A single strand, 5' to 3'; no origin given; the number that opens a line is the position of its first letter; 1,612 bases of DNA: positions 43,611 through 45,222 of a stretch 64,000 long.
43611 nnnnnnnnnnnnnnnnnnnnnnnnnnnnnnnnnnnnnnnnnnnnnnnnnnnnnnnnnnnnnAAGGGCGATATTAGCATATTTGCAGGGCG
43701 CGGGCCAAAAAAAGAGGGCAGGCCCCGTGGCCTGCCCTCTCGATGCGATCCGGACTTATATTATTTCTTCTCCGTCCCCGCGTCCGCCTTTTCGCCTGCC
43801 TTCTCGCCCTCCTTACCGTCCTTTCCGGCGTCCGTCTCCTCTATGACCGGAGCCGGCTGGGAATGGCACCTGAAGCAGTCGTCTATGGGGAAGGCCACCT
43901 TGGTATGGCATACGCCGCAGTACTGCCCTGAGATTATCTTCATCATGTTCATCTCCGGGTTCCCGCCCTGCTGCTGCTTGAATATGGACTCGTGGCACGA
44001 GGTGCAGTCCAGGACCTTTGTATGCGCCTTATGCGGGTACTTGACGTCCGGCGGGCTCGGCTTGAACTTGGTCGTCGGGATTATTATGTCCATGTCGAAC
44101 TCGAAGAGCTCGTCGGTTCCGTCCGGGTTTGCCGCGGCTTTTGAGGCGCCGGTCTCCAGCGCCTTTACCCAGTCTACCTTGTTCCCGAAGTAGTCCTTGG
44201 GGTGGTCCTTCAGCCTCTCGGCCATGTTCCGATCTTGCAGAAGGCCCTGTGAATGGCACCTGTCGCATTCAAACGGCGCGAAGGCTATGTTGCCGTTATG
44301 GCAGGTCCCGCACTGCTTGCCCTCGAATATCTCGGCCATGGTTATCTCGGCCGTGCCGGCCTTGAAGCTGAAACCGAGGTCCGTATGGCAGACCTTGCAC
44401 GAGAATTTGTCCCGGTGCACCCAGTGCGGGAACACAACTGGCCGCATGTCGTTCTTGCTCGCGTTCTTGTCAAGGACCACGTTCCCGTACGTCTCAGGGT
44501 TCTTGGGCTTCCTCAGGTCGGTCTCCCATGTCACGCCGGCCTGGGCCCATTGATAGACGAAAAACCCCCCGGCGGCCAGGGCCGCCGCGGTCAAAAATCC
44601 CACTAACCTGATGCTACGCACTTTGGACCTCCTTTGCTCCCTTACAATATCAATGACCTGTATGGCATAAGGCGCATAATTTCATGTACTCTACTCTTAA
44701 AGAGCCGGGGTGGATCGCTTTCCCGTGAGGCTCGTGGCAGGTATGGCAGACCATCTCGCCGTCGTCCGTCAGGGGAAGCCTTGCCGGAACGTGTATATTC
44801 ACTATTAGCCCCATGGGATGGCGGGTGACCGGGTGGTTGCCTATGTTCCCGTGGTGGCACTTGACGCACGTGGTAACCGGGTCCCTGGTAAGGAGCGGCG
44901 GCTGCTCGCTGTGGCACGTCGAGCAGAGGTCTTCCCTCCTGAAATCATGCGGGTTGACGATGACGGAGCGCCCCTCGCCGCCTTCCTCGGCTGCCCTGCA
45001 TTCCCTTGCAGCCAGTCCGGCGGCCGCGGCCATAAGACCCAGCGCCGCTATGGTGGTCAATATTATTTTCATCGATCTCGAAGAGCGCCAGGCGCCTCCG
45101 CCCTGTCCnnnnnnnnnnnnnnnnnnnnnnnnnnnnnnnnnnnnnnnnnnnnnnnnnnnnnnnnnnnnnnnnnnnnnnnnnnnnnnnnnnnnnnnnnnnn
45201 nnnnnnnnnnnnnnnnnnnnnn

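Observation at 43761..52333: Compact nine-gene cluster of secreted proteins: five multihaem cytochromes c (6+4+11+4+7 = 32 CxxCH), an NHL propeller, a PQQ propeller and two HAMP-only proteins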

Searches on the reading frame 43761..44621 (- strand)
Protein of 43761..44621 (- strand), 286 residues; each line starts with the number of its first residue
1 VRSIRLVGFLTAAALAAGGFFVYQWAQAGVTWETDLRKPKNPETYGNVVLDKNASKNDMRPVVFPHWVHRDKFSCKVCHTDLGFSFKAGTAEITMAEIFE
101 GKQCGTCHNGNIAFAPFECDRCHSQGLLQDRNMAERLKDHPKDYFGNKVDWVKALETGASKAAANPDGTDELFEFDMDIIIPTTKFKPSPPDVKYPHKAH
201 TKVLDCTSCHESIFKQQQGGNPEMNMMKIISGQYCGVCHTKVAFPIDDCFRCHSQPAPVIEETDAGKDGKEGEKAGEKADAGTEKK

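Call 5: search_protein_families(library=pfam, proteins=[window:43761-44621:-], max_evalue=0.01)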
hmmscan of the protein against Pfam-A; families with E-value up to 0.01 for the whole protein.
window:43761-44621:- (286 aa): 4 families
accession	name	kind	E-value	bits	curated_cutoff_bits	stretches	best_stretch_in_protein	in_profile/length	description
PF14522.11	Cytochrome_C7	-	5.1e-25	87.5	24.8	2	62-124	1-67/67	Cytochrome c7 and related cytochrome c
PF02085.21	Cytochrom_CIII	-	1.7e-08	35.2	22.9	2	188-256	16-85/101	Class III cytochrome C family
PF14537.11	Cytochrom_c3_2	-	0.00045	21.1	25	0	194-239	48-78/79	Cytochrome c3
PF13435.11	Cytochrome_C554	-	0.00047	21.5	20.8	0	196-240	41-84/84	Cytochrome c554 and c-prime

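Call 6: search_protein_families(library=ncbifam, proteins=[window:43761-44621:-], max_evalue=0.01)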
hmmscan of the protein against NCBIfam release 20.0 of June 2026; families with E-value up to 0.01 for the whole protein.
window:43761-44621:- (286 aa): 5 families
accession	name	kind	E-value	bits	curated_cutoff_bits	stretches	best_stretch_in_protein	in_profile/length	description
TIGR04257.1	nanowire_3heme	domain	1.5e-35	121.1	40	2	56-124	7-75/75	c(7)-type cytochrome triheme domain-containing protein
NF041781.1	mnquin_red_QrcA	equivalog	3.4e-06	26.8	180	1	182-253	97-173/174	menaquinone reductase multiheme cytochrome c subunit QrcA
NF045784.1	9HemeCytC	equivalog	8.4e-06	25.3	640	1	25-80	28-83/328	nine-heme cytochrome c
TIGR03507.1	decahem_SO1788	subfamily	0.00081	17.9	209.3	0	192-245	236-282/672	OmcA/MtrC family decaheme c-type cytochrome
NF049875.1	NetB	exception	0.0018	18.1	380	0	56-109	147-196/211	Nrf-like electron transfer protein NetB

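Call 13: search_solved_structures(query=window:43761-44621:-, max_evalue=1)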
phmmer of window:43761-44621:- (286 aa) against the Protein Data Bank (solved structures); distinct sequences matched with E-value up to 1: 22.
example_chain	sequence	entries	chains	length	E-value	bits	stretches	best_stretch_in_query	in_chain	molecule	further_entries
3ov0_A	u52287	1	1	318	2.3e-41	145.1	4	61-124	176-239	Cytochrome c family protein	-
3oue_A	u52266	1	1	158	2.7e-25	92.3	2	60-124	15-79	Cytochrome c family protein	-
3ouq_A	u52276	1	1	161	3.5e-17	65.7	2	58-141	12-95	Cytochrome c family protein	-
1rwj_A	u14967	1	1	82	3.6e-13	52.5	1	59-123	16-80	Cytochrome c family protein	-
2n91_A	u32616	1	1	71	0.00012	24.6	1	186-254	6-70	Cytochrome C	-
4haj_A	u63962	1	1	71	0.00037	22.9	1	187-254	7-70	PpcA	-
1os6_A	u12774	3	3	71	0.0004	22.8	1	187-254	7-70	PpcA | Cytochrome c3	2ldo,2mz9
4hb8_A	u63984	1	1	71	0.00076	21.9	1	187-254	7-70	PpcA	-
4hb6_A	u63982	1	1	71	0.00076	21.9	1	187-254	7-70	PpcA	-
3sj4_X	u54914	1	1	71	0.001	21.5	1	187-254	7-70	CYTOCHROME C7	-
3sj0_X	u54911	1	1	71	0.0012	21.3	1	187-254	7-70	CYTOCHROME C7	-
2lzz_A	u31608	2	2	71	0.0013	21.2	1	187-254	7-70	Cytochrome c, 3 heme-binding sites | PpcA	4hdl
4hbf_A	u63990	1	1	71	0.0013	21.1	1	187-254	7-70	PpcA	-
4hc3_A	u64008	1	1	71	0.0015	20.9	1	187-254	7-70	PpcA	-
3sel_X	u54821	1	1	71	0.0016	20.9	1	187-254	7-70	CYTOCHROME C7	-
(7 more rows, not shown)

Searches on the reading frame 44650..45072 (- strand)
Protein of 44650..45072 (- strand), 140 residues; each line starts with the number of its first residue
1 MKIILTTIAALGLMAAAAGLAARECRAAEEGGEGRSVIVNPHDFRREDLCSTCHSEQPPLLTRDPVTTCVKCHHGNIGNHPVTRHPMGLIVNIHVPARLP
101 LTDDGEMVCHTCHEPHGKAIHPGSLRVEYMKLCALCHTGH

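Call 5: search_protein_families(library=pfam, proteins=[window:44650-45072:-], max_evalue=0.01)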
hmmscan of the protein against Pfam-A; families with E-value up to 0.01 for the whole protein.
window:44650-45072:- (140 aa): 3 families
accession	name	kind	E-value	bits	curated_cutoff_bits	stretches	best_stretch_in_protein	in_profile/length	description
PF09699.15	Paired_CXXCH_1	-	2.1e-08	34.2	20.6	1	106-138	8-37/41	Doubled CXXCH motif (Paired_CXXCH_1)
PF14537.11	Cytochrom_c3_2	-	0.00019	22.3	25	1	49-138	8-79/79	Cytochrome c3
PF14522.11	Cytochrome_C7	-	0.00032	20.9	24.8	0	66-138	13-67/67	Cytochrome c7 and related cytochrome c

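Call 6: search_protein_families(library=ncbifam, proteins=[window:44650-45072:-], max_evalue=0.01)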
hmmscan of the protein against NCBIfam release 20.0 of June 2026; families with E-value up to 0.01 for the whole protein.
window:44650-45072:- (140 aa): 3 families
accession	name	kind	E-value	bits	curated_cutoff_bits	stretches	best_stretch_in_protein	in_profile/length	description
TIGR01905.1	paired_CXXCH_1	subfamily_domain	7.9e-06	25.7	25.2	1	109-138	9-37/41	doubled CXXCH domain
NF041028.1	decahem_GSU2203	exception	3.5e-05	23.2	325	1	93-138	162-208/317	GSU2203 family decaheme c-type cytochrome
TIGR03508.1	decahem_SO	subfamily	0.0013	18.3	192.2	0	47-139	117-221/258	DmsE family decaheme c-type cytochrome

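Call 106: search_solved_structures(query=window:44650-45072:-, max_evalue=1)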
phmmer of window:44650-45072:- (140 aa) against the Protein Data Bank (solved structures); distinct sequences matched with E-value up to 1: 13.
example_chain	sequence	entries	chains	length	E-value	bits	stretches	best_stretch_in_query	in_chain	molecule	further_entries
6qvm_A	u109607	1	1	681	0.016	18.1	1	106-139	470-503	Multiheme cytochrome cf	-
3ouq_A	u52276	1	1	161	0.086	15.7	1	43-138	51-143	Cytochrome c family protein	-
7aih_BD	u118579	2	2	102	0.13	15.2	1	22-74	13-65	mL97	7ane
4lmh_A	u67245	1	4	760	0.18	14.7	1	108-139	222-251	Extracellular iron oxide respiratory system surface decaheme cytochrome c component OmcA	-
6swa_R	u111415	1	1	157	0.3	14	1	71-100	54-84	60S ribosomal protein L21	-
7oya_T1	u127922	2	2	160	0.31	14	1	71-100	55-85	60S ribosomal protein L21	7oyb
9h4n_N2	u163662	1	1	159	0.31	14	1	71-100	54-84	Large ribosomal subunit protein eL21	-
7cpu_LT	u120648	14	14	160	0.31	13.9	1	71-100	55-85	60S ribosomal protein L21 | Large ribosomal subunit protein eL21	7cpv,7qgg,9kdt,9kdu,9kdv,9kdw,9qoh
4v5z_Bq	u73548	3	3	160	0.31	13.9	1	71-100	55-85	60S Ribosomal protein L21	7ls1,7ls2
6gz3_AT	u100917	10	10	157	0.42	13.5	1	71-100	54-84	ribosomal protein eL21 | 60S ribosomal protein L21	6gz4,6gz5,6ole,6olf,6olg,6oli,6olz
11he_21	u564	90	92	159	0.42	13.5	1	71-100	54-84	60S ribosomal protein L21 | eL21 | Ribosomal protein eL21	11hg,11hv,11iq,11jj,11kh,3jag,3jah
22tu_LT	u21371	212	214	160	0.43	13.5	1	71-100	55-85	60S ribosomal protein L21 | Ribosomal protein eL21 | eL21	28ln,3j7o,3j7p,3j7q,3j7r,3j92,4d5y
8q7z_BT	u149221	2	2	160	0.59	13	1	71-100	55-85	60S ribosomal protein L21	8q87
